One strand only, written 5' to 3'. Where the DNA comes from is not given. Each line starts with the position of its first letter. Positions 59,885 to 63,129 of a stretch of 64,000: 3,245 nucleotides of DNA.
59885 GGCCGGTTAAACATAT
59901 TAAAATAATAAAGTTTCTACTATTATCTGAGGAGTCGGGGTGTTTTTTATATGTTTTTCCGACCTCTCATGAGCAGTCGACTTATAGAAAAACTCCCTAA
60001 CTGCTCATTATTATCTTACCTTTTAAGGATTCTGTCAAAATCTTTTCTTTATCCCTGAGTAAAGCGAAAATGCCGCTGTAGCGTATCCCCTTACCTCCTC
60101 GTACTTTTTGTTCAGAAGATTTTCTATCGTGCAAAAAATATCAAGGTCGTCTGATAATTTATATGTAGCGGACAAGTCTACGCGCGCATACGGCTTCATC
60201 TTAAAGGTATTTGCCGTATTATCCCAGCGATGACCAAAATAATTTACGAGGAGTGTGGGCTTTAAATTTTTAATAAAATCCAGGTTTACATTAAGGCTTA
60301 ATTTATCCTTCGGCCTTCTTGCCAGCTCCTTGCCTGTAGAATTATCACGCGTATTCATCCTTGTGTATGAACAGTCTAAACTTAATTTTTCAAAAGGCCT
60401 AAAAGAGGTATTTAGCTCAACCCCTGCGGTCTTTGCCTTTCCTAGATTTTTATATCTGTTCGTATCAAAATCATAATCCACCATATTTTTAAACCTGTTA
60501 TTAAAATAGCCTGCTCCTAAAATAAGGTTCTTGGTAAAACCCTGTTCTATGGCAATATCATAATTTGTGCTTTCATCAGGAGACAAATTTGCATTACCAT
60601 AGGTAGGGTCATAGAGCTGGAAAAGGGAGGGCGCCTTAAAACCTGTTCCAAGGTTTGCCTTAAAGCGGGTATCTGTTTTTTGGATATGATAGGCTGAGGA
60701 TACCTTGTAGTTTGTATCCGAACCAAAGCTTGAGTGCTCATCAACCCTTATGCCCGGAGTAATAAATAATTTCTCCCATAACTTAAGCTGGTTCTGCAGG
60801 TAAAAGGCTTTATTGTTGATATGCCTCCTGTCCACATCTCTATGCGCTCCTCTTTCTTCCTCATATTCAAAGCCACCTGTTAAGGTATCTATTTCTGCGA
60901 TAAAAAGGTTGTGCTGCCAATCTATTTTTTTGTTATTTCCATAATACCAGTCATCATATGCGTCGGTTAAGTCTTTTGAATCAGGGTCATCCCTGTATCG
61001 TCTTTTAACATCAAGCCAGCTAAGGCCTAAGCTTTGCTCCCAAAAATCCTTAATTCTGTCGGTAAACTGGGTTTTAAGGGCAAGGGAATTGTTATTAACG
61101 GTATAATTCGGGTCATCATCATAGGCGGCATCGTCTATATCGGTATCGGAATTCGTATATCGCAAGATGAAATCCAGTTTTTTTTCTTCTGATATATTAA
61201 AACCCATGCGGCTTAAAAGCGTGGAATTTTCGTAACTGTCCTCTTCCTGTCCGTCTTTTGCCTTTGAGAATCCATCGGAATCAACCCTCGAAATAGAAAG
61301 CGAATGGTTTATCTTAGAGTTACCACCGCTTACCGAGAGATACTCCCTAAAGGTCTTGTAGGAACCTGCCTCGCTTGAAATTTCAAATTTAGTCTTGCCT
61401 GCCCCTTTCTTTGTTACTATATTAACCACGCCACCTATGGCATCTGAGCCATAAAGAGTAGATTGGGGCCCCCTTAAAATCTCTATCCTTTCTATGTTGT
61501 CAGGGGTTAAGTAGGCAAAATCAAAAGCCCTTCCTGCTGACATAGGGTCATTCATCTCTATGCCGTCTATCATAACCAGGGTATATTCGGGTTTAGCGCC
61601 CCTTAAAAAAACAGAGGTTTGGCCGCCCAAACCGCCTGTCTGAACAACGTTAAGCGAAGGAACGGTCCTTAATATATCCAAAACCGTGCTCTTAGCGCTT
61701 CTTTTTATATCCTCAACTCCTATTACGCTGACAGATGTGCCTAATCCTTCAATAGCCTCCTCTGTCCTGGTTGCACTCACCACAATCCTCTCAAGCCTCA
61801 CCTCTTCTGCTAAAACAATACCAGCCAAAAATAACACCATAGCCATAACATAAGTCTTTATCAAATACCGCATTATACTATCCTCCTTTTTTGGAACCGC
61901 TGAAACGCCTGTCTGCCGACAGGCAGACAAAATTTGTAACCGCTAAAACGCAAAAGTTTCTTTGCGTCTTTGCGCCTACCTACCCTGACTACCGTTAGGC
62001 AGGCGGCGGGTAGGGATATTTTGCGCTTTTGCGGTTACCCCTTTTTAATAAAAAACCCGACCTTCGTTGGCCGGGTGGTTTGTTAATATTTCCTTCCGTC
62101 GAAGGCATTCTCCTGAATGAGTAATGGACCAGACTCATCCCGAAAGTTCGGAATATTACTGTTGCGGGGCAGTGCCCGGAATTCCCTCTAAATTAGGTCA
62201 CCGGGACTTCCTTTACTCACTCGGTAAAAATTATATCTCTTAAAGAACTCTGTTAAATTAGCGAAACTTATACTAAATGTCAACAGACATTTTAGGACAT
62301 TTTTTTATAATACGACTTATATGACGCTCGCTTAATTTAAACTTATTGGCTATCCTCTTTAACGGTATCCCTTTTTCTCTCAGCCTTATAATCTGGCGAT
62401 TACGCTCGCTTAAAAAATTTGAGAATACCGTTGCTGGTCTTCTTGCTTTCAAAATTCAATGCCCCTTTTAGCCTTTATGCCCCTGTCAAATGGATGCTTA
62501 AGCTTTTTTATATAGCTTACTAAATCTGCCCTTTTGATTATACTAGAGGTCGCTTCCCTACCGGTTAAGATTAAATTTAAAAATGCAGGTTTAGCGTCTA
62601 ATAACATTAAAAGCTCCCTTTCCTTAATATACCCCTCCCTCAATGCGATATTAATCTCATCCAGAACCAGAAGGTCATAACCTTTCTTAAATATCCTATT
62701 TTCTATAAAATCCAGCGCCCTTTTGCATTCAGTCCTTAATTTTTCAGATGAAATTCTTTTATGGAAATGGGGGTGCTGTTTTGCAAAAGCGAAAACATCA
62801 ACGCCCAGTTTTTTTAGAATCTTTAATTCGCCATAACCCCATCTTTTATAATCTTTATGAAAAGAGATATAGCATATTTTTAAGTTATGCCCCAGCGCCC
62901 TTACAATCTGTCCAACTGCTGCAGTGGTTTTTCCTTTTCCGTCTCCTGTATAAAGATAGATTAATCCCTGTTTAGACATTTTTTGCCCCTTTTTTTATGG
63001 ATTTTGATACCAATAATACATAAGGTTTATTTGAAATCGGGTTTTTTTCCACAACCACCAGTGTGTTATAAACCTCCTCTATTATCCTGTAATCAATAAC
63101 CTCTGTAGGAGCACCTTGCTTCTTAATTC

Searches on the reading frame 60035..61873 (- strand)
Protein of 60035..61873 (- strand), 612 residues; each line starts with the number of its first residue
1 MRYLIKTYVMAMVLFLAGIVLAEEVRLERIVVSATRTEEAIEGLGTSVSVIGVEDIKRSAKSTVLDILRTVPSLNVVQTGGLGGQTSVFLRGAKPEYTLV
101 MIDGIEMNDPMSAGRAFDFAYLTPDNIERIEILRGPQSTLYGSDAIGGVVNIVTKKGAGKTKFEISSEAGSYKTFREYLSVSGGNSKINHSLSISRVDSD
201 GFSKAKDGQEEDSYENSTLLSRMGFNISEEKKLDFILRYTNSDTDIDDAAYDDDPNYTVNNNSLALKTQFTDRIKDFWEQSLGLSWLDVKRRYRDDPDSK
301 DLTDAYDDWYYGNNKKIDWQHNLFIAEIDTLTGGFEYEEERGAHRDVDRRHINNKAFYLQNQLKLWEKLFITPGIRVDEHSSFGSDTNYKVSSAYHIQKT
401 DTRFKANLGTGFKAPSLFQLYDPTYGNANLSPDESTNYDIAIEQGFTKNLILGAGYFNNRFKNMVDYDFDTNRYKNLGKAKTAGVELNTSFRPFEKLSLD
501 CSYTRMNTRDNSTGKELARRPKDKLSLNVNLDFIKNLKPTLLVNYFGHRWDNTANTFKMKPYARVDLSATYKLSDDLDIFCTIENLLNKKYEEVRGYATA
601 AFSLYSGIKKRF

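Call 16: search_protein_families(library=pfam, proteins=[window:60035-61873:-])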
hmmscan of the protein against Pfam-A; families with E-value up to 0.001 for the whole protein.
window:60035-61873:- (612 aa): 3 families
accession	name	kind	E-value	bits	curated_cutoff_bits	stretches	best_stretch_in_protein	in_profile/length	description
PF00593.30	TonB_dep_Rec_b-barrel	-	1.2e-46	160.9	27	1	231-586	38-436/436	TonB dependent receptor-like, beta-barrel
PF07715.20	Plug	-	3.5e-29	101.9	23.9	1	45-149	6-107/107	TonB-dependent Receptor Plug Domain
PF14905.12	OMP_b-brl_3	-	1.5e-10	41.1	27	1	423-596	206-383/408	Outer membrane protein beta-barrel family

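Call 27: find_homologous_proteins(query=window:60035-61873:-, max_evalue=1e-30)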
Query window:60035-61873:- (612 aa): 6329 proteins with E <= 1e-30 among 8000 candidates; the best 120 are listed.
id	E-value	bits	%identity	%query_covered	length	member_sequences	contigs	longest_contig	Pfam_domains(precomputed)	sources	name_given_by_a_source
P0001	0.0e+0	1260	91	100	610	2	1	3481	PF07715.21,PF00593.31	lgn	-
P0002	1.6e-293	993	70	100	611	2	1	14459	PF07715.21,PF00593.31,PF14905.13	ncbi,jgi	jgi:vitamin B12 transporter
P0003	3.0e-209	715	53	99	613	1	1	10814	PF07715.21,PF00593.31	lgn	-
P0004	9.3e-208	710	52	100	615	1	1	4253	PF07715.21,PF00593.31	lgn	-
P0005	1.8e-204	699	52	100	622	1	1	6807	PF07715.21,PF00593.31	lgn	-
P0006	3.4e-202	691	54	97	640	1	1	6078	PF07715.21,PF00593.31,PF14905.13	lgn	-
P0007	8.3e-202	690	51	99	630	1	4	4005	PF07715.21,PF00593.31,PF14905.13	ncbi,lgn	-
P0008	9.4e-202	690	52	99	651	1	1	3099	PF07715.21,PF00593.31,PF14905.13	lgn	-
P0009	1.1e-200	686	51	99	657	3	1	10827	PF07715.21,PF00593.31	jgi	-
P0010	5.6e-200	684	51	100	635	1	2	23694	PF07715.21,PF00593.31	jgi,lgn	jgi:vitamin B12 transporter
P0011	1.8e-199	682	51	99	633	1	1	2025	PF07715.21,PF00593.31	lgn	-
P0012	4.3e-198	678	51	98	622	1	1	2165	PF07715.21,PF00593.31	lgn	-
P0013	2.0e-197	676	50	99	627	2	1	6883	PF07715.21,PF00593.31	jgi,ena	-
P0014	4.5e-197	674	51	96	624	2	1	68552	PF07715.21,PF00593.31,PF14905.13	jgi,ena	-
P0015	5.2e-197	674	49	98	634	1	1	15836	PF07715.21,PF00593.31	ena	-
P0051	8.2e-183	627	72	58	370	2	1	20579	PF00593.31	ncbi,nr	ncbi:MAG: TonB-dependent receptor [Candidatus Omnitrophica bacterium]|nr:TonB-dependent receptor [Ca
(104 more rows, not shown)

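Call 28: find_encoding_contigs(protein=P0001, flank=10000, max_places=4)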
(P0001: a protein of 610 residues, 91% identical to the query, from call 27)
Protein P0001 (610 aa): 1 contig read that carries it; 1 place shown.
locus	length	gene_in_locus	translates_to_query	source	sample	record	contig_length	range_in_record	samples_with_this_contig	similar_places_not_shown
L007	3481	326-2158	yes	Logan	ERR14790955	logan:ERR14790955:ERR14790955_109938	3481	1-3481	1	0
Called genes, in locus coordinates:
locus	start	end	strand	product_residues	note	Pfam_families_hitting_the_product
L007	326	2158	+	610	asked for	PF07715:Plug, PF00593:TonB_dep_Rec_b-barrel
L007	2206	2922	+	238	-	-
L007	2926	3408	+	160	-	PF01967:MoaC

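Call 29: find_encoding_contigs(protein=P0002, flank=10000, max_places=4)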
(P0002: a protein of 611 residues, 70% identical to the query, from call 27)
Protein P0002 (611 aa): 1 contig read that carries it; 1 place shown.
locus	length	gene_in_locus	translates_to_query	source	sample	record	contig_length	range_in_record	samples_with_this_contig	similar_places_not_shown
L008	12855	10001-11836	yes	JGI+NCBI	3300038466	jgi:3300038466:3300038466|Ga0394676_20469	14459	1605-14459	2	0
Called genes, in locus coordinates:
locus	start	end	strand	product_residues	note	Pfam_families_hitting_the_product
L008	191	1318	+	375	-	PF02277:DBI_PRT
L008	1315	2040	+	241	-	PF02654:CobS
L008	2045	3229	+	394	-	PF00155:Aminotran_1_2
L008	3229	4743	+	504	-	PF01656:CbiA, PF13500:AAA_26, PF07685:GATase_3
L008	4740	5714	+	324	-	PF03186:CobD_Cbib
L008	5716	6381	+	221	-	PF01902:Diphthami_syn_2_N, PF28410:Diphthami_syn_2_C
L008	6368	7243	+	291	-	PF01497:Peripla_BP_2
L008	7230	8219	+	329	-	PF01032:FecCD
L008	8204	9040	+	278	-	PF00005:ABC_tran, PF13304:AAA_21 (weak)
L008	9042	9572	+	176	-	PF02572:CobA_CobO_BtuR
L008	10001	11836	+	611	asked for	PF07715:Plug, PF00593:TonB_dep_Rec_b-barrel, PF14905:OMP_b-brl_3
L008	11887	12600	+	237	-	PF13103:TonB_2 (weak), PF03544:TonB_C (weak)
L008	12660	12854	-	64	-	?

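Call 30: find_encoding_contigs(protein=P0051, flank=10000, max_places=4)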
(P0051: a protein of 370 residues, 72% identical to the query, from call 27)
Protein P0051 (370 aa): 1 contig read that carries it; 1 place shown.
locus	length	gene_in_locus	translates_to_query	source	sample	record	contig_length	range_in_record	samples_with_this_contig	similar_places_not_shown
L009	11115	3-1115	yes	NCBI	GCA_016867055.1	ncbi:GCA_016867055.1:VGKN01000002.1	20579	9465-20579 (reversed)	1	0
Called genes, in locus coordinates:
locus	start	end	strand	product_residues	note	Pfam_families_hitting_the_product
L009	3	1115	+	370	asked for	PF00593:TonB_dep_Rec_b-barrel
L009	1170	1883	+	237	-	PF03544:TonB_C (weak)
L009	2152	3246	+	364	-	PF00465:Fe-ADH (weak), PF13685:Fe-ADH_2, PF01761:DHQ_synthase, PF24621:DHQS_C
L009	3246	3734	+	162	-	PF13673:Acetyltransf_10, PF00583:Acetyltransf_1, PF13508:Acetyltransf_7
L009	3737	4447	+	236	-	PF05036:SPOR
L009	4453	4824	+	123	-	-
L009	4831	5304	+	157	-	-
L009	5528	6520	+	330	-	PF02195:ParB_N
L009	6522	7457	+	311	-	PF20903:SPL, PF04055:Radical_SAM (weak)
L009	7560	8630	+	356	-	PF04015:DUF362, PF14697:Fer4_21 (faint), PF00037:Fer4 (weak), PF12797:Fer4_2 (faint), PF12837:Fer4_6 (faint), PF13237:Fer4_10 (faint), PF12838:Fer4_7 (weak), PF13187:Fer4_9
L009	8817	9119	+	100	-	-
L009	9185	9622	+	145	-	-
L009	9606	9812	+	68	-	-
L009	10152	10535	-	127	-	PF07238:PilZ (faint)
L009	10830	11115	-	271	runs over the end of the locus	PF00459:Inositol_P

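Call 81: find_encoding_contigs(protein=window:60035-61873:-, flank=3000, max_places=10)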
Protein window:60035-61873:- (612 aa): no gene with exactly this product is on record in the collection.

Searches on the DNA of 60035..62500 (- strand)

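Call 12: search_rna_families(source=window, start=61700, end=62500, threshold=evalue, max_evalue=1, show_alignments=2)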
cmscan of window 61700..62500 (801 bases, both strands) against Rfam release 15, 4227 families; matches with E-value up to 1: 1.
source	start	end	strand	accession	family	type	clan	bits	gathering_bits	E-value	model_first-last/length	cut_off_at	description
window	62085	62237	-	RF01482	AdoCbl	Cis-reg; riboswitch;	CL00101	40.1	50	9e-06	1-149/149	no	AdoCbl (Cobalamin/B12) riboswitch aptamer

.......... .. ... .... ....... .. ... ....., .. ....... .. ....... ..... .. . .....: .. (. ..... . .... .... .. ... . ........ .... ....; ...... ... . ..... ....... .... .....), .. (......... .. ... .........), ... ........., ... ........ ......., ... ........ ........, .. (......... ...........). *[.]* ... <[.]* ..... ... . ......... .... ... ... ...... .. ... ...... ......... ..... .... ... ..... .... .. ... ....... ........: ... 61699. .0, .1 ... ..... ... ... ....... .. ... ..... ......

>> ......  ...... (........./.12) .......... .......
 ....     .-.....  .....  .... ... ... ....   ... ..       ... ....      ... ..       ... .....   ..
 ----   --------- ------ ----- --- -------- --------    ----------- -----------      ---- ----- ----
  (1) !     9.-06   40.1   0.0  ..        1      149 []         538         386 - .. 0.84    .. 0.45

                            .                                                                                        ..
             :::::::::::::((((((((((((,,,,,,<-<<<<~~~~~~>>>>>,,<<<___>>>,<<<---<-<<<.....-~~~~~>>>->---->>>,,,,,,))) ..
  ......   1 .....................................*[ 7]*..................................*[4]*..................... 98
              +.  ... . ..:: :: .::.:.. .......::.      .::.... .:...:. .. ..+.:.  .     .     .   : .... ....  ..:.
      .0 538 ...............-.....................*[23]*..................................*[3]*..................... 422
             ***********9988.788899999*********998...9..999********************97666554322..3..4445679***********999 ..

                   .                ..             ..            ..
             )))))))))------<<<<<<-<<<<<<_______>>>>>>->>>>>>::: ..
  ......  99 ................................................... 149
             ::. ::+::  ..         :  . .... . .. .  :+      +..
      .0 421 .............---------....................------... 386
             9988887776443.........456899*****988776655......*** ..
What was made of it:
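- Checked: The cobalamin riboswitch upstream of D is only a sub-threshold AdoCbl match (40.1 bits, gathering score 50, E = 9e-6; call 12).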

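Call 83: search_rna_families(sources=[L007, L008, L009, L010, L052], threshold=gathering)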
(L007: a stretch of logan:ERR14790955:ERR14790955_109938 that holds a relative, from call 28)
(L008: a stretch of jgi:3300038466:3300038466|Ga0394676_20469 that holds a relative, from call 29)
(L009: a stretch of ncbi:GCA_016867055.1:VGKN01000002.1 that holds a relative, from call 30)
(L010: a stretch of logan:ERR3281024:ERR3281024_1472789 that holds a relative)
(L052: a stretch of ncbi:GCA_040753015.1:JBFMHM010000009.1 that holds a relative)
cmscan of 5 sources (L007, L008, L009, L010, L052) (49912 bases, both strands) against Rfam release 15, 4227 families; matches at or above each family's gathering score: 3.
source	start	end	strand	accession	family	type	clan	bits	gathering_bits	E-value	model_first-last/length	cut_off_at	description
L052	13054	13125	+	RF00005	tRNA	Gene; tRNA;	CL00001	70.3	29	2.1e-13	1-71/71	no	tRNA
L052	13233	13306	+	RF00005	tRNA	Gene; tRNA;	CL00001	69.9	29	2.6e-13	1-71/71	no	tRNA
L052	13145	13227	+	RF00005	tRNA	Gene; tRNA;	CL00001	60.6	29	9.3e-11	1-71/71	no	tRNA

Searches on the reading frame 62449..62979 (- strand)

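Call 16: search_protein_families(library=pfam, proteins=[window:62449-62979:-])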
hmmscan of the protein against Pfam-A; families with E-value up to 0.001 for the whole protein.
window:62449-62979:- (176 aa): 1 family
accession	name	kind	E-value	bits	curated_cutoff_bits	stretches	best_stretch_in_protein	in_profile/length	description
PF02572.21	CobA_CobO_BtuR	-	2.7e-53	181.1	25.7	1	3-176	1-172/172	ATP:corrinoid adenosyltransferase BtuR/CobO/CobP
